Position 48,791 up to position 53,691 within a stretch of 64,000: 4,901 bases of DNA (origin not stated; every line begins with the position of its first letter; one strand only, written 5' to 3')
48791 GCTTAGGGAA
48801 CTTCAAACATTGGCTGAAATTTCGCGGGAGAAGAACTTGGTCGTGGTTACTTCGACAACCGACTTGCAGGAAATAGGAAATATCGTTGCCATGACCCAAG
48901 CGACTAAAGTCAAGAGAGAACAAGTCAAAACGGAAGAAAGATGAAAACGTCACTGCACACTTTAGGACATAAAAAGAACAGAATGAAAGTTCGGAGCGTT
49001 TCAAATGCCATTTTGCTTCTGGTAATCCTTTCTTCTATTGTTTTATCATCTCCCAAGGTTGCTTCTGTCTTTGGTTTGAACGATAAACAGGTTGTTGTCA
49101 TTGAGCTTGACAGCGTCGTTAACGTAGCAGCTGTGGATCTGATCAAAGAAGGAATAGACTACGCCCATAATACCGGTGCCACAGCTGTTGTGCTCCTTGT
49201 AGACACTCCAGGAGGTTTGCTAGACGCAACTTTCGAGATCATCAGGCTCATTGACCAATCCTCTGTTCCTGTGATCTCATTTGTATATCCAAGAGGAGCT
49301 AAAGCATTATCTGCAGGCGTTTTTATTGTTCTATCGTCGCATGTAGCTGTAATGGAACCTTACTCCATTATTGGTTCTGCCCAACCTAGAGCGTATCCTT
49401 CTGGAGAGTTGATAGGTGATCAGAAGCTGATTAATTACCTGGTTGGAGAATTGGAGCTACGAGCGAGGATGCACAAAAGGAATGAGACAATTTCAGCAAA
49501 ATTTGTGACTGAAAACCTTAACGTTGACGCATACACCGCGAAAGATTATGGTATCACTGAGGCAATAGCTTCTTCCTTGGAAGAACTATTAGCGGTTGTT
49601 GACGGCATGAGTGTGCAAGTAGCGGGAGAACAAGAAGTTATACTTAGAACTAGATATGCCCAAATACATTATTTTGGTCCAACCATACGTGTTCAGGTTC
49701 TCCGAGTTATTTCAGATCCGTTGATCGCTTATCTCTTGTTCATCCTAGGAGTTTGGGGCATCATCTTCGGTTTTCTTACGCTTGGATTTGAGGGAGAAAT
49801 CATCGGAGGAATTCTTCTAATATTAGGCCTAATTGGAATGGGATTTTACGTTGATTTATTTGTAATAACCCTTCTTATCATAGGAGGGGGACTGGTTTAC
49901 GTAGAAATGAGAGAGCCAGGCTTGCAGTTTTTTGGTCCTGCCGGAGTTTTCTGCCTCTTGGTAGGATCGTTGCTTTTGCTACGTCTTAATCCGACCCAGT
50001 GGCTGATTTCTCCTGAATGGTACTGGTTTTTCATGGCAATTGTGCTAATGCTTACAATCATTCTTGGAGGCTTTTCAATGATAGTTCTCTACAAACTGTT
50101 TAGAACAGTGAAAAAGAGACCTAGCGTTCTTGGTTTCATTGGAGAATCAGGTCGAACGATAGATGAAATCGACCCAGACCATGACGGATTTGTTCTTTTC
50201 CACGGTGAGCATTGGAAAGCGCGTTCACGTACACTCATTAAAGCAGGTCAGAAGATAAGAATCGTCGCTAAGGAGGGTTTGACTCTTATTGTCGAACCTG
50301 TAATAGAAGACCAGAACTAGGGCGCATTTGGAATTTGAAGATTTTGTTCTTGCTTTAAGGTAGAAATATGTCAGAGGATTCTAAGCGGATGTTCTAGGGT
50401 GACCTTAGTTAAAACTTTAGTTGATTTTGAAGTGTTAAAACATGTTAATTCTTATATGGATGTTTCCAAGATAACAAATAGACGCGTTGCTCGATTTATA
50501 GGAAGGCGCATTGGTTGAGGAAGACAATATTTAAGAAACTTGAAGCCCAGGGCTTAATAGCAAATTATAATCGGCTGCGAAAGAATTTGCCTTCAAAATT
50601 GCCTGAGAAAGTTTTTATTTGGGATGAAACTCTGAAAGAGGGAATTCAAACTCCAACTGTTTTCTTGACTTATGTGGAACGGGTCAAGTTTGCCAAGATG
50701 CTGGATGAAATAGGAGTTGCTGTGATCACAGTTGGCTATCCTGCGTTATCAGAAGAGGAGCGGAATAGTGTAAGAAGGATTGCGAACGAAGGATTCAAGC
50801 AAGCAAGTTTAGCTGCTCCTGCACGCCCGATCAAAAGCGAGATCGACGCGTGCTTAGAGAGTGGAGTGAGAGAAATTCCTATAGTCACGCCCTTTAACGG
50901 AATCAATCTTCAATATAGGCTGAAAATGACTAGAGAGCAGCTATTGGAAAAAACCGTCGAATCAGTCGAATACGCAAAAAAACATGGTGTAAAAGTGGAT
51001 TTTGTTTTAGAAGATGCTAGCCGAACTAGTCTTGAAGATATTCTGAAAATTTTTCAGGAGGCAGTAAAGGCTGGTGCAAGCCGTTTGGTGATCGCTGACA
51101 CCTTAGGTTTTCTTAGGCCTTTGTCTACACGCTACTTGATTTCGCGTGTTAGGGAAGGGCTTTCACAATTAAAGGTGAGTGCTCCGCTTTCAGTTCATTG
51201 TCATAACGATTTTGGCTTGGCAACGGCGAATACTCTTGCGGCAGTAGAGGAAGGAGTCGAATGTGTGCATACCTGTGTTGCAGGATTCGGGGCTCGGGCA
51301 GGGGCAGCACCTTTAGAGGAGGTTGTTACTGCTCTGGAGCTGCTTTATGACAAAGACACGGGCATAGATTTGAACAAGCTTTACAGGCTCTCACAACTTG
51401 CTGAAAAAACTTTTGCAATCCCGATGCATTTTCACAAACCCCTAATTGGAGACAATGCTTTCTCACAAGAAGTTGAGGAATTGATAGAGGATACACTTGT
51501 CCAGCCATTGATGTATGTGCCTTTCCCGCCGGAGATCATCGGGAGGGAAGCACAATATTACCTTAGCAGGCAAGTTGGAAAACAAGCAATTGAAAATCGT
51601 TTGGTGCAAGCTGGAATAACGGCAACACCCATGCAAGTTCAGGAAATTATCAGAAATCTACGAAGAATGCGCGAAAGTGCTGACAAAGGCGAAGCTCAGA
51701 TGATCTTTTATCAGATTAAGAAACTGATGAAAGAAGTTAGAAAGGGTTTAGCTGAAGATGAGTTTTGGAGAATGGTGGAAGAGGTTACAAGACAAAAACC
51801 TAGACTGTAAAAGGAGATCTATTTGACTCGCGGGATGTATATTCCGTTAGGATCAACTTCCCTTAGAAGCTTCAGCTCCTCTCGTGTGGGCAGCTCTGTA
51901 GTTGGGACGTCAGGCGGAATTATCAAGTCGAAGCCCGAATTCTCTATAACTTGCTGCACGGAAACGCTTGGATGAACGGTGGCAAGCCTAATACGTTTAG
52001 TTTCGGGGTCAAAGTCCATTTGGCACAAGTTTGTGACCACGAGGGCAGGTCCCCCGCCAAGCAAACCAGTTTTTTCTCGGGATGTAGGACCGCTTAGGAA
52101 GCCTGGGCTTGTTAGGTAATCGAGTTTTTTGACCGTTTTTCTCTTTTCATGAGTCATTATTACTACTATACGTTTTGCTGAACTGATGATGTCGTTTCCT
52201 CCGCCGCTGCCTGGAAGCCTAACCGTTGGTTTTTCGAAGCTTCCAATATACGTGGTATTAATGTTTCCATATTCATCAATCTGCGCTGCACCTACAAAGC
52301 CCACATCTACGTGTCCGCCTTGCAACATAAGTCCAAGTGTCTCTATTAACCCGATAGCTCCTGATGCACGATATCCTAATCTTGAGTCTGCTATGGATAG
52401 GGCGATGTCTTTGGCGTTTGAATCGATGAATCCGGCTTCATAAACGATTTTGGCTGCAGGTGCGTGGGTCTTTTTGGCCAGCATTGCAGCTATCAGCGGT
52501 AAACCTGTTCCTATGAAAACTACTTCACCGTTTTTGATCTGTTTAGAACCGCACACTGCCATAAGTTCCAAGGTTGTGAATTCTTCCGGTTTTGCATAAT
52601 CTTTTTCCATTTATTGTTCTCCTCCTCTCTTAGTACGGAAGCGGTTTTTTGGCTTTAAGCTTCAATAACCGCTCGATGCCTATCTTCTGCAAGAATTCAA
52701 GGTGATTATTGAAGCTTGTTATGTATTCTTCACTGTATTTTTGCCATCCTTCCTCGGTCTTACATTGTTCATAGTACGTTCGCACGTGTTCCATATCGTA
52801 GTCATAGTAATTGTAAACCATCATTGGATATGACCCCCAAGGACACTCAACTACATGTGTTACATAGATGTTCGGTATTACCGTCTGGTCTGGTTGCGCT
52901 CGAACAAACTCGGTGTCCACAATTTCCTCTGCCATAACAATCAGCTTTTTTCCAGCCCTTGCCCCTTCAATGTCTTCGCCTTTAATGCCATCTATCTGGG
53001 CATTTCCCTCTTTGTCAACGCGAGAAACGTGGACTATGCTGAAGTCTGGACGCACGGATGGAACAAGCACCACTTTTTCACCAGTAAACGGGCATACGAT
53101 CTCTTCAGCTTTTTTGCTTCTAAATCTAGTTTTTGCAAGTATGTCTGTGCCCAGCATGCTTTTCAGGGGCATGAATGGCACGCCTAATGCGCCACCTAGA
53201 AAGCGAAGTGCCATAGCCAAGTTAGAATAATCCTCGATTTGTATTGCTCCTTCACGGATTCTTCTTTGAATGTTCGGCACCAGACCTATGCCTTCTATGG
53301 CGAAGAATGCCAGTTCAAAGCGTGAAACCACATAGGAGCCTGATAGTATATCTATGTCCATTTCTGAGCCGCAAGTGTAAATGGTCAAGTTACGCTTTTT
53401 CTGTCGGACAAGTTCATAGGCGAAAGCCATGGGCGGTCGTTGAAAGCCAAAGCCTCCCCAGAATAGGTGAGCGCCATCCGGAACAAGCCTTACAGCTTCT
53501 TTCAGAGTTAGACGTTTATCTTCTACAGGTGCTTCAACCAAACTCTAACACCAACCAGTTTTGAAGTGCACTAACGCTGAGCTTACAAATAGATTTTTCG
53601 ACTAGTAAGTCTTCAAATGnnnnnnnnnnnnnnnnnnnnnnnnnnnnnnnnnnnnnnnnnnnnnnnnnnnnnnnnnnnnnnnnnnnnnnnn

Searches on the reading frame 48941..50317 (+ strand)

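Call 29: search_protein_families(library=pfam, proteins=[window:48941-50317:+], max_evalue=0.001)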
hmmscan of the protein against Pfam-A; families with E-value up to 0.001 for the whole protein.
window:48941-50317:+ (459 aa): 3 families
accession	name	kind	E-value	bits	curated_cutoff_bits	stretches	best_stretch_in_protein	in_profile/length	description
PF25145.1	NfeD1b_N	-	4.4e-20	72.5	40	1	51-201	2-147/189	NfeD1b, N-terminal domain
PF01957.25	NfeD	-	8.1e-15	55.2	29.1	1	399-453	4-57/57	NfeD-like C-terminal, partner-binding domain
PF24961.1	NfeD_membrane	-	1.5e-09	38.3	26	1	262-384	2-118/119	NfeD integral membrane domain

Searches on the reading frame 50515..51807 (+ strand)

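Call 29: search_protein_families(library=pfam, proteins=[window:50515-51807:+], max_evalue=0.001)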
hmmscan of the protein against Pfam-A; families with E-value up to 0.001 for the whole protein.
window:50515-51807:+ (431 aa): 2 families
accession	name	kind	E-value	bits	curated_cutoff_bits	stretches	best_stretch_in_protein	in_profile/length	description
PF00682.25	HMGL-like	-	8.5e-68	229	29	1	33-295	2-259/260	HMGL-like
PF22617.1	HCS_D2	-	1.6e-07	32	27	1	311-387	2-79/82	Homocitrate synthase post-HMGL domain-like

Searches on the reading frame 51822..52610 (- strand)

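Call 29: search_protein_families(library=pfam, proteins=[window:51822-52610:-], max_evalue=0.001)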
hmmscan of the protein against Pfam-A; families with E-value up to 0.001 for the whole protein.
window:51822-52610:- (263 aa): 1 family
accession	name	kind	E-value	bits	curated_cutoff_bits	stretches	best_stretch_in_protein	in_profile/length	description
PF01144.29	CoA_trans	-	3.6e-36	125.1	23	1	18-224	5-217/217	Coenzyme A transferase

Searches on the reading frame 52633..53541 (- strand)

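Call 29: search_protein_families(library=pfam, proteins=[window:52633-53541:-], max_evalue=0.001)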
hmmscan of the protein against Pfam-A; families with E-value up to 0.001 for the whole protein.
window:52633-53541:- (303 aa): 1 family
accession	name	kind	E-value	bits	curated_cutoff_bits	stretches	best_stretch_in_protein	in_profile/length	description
PF01144.29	CoA_trans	-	2.5e-26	92.9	23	1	12-232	3-216/217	Coenzyme A transferase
